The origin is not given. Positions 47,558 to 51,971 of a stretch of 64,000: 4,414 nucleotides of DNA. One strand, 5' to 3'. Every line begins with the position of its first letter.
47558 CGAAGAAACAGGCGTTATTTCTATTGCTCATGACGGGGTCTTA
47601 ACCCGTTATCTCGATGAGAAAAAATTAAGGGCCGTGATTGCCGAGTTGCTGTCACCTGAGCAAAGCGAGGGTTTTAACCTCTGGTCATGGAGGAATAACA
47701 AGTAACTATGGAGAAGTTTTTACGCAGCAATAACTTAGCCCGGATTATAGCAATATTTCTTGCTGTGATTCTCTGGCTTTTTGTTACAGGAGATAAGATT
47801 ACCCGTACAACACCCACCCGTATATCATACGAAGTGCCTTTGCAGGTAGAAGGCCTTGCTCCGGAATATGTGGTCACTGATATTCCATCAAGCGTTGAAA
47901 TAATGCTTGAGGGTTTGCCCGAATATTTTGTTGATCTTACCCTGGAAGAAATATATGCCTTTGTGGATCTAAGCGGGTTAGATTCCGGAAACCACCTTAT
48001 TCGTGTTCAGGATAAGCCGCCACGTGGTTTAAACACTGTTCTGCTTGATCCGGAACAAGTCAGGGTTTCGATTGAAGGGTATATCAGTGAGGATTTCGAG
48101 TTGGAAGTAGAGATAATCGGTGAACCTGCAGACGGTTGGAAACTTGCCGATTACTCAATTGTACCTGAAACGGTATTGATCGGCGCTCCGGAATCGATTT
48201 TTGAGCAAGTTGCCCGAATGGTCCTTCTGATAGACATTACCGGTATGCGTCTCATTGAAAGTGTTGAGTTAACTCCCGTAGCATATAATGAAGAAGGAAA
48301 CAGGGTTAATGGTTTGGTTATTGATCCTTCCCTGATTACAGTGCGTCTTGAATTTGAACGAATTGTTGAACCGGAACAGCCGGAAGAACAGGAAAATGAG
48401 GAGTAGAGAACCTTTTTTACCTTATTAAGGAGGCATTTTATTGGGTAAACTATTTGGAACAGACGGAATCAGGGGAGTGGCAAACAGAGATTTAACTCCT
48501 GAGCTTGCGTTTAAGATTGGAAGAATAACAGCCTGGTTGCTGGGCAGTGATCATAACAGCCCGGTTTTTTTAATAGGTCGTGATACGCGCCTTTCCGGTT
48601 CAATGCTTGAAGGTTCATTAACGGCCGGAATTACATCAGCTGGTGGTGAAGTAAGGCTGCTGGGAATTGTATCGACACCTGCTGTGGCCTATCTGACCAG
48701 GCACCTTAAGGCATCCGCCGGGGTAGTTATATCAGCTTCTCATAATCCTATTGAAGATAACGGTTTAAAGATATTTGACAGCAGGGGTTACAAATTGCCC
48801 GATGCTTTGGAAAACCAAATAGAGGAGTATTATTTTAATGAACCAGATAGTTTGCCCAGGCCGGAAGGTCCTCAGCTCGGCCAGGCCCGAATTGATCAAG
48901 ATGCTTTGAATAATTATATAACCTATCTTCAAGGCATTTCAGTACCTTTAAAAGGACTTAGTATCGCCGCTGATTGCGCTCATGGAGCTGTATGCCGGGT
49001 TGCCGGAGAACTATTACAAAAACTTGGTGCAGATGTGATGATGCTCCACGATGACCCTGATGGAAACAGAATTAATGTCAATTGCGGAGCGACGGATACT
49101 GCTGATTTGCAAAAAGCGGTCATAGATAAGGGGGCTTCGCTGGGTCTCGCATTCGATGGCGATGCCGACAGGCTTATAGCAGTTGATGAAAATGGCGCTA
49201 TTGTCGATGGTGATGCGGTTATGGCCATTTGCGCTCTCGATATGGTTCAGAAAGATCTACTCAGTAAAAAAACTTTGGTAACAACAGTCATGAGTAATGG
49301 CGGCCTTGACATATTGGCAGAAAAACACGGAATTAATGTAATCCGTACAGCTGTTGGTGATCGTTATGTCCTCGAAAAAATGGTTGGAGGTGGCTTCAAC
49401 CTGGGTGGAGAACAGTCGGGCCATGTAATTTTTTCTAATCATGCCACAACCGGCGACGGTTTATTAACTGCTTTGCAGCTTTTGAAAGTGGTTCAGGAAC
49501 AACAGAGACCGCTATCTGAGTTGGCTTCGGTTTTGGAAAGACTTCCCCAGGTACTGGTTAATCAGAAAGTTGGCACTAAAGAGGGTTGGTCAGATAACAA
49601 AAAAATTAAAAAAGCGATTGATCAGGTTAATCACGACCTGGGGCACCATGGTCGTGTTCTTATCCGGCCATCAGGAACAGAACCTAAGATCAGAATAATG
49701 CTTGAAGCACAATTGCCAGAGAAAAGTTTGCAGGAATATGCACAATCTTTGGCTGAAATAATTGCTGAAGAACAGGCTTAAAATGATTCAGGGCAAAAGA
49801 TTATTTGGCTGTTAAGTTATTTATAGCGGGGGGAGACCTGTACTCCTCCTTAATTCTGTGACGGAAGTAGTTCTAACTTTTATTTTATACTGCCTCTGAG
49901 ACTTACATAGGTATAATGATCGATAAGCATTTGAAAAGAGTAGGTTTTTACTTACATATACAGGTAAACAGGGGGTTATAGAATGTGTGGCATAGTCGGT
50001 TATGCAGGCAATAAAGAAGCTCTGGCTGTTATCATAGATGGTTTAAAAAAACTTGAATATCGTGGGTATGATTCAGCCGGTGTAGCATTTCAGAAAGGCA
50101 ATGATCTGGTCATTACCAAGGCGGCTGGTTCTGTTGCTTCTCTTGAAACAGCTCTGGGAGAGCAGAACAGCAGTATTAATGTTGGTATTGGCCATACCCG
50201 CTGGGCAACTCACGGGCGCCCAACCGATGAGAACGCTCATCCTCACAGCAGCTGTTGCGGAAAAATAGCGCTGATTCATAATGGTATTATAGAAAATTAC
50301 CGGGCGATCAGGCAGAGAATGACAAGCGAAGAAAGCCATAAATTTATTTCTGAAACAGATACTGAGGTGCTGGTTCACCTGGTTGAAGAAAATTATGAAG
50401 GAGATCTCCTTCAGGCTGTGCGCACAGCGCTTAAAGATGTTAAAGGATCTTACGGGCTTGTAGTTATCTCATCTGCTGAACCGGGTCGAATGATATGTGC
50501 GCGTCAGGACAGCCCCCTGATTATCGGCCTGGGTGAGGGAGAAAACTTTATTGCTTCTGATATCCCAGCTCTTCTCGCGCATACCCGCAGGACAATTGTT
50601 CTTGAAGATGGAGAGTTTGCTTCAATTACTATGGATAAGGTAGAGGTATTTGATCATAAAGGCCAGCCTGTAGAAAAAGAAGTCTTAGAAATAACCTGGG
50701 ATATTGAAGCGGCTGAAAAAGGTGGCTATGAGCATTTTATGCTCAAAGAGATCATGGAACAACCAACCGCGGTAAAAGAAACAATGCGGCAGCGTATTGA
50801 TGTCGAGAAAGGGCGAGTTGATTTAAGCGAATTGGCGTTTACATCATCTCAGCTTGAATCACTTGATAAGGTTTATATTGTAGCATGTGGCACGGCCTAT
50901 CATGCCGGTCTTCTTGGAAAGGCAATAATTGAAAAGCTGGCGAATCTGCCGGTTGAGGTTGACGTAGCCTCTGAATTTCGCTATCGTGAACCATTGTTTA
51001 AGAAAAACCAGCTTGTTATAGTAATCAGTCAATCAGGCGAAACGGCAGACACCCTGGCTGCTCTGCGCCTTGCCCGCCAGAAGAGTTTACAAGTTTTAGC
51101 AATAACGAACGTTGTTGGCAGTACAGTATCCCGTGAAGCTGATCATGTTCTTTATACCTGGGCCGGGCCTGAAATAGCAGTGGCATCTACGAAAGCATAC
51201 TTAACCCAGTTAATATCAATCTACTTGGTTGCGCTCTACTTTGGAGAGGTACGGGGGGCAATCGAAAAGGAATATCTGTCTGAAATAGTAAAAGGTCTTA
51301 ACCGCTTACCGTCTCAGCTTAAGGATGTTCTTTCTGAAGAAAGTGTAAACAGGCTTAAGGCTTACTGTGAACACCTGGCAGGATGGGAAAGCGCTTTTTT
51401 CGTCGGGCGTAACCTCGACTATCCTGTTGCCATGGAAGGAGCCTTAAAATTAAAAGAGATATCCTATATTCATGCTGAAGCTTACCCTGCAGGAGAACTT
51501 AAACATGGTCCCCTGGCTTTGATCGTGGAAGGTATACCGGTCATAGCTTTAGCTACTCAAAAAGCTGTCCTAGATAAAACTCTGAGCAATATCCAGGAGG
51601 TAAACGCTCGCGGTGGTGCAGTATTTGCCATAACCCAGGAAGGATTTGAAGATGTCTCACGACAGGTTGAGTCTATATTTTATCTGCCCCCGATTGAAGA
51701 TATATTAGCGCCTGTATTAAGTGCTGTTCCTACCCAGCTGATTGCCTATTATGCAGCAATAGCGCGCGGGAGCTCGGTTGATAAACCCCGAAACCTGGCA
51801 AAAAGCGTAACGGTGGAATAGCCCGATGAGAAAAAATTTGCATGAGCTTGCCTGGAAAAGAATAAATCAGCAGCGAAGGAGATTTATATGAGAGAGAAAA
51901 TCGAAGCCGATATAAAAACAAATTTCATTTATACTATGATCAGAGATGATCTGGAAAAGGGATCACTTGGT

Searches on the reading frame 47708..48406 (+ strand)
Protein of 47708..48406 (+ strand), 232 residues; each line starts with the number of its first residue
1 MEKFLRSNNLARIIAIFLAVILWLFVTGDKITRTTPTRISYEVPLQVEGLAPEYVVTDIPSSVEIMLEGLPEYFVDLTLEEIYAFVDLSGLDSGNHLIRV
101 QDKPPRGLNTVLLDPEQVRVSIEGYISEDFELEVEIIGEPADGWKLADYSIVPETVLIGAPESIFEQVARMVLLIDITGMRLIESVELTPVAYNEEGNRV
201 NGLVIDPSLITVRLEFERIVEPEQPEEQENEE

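Call 30: search_protein_families(library=pfam, proteins=[window:47708-48406:+])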
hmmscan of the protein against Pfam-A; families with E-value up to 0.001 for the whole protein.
window:47708-48406:+ (232 aa): 1 family
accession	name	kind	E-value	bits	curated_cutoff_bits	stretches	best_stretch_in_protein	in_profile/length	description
PF07949.17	YbbR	-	7.6e-15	55.4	22.3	2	43-122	1-81/81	YbbR-like protein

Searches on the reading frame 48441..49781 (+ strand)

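Call 30: search_protein_families(library=pfam, proteins=[window:48441-49781:+])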
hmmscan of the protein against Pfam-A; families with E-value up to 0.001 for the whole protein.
window:48441-49781:+ (446 aa): 4 families
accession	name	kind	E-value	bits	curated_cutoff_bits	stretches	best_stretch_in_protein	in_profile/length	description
PF02878.22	PGM_PMM_I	-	9.7e-42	142.4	22.5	1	3-134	2-134/138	Phosphoglucomutase/phosphomannomutase, alpha/beta/alpha domain I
PF02880.22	PGM_PMM_III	-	1.8e-37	128.4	20.7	1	256-365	1-112/115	Phosphoglucomutase/phosphomannomutase, alpha/beta/alpha domain III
PF02879.22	PGM_PMM_II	-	1.2e-17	64.7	29.3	1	170-252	18-103/103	Phosphoglucomutase/phosphomannomutase, alpha/beta/alpha domain II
PF00408.26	PGM_PMM_IV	-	5.7e-16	58.8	23.1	1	372-439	1-67/68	Phosphoglucomutase/phosphomannomutase, C-terminal domain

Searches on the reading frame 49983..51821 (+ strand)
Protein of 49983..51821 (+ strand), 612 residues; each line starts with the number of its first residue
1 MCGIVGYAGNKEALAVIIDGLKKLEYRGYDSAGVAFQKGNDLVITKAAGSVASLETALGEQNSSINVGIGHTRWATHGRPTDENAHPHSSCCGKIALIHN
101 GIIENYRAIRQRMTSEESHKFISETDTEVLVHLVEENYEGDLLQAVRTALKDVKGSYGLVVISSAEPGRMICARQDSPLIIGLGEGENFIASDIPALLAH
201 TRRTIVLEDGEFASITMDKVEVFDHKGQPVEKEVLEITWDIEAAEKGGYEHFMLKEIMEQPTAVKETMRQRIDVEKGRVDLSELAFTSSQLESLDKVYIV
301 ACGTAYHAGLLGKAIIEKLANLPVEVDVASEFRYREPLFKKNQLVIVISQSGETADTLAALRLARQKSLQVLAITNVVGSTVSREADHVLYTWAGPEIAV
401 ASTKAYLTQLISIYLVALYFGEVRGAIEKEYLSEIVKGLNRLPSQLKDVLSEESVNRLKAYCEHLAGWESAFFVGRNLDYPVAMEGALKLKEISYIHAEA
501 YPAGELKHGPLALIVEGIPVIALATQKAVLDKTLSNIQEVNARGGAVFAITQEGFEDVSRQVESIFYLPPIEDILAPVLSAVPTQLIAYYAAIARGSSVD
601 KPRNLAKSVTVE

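Call 30: search_protein_families(library=pfam, proteins=[window:49983-51821:+])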
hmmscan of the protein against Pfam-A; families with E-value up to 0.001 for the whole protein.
window:49983-51821:+ (612 aa): 4 families
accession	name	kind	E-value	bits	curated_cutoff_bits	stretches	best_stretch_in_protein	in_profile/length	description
PF01380.27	SIS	-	1.3e-59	200.1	25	2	294-418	5-130/131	SIS domain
PF13522.11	GATase_6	-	9.6e-19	68.1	27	1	66-186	11-123/130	Glutamine amidotransferase domain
PF13537.11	GATase_7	-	3.2e-14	53.5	25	1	81-199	9-123/123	Glutamine amidotransferase domain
PF13230.11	GATase_4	-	0.0002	20.8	23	1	32-130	36-133/272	Glutamine amidotransferases class-II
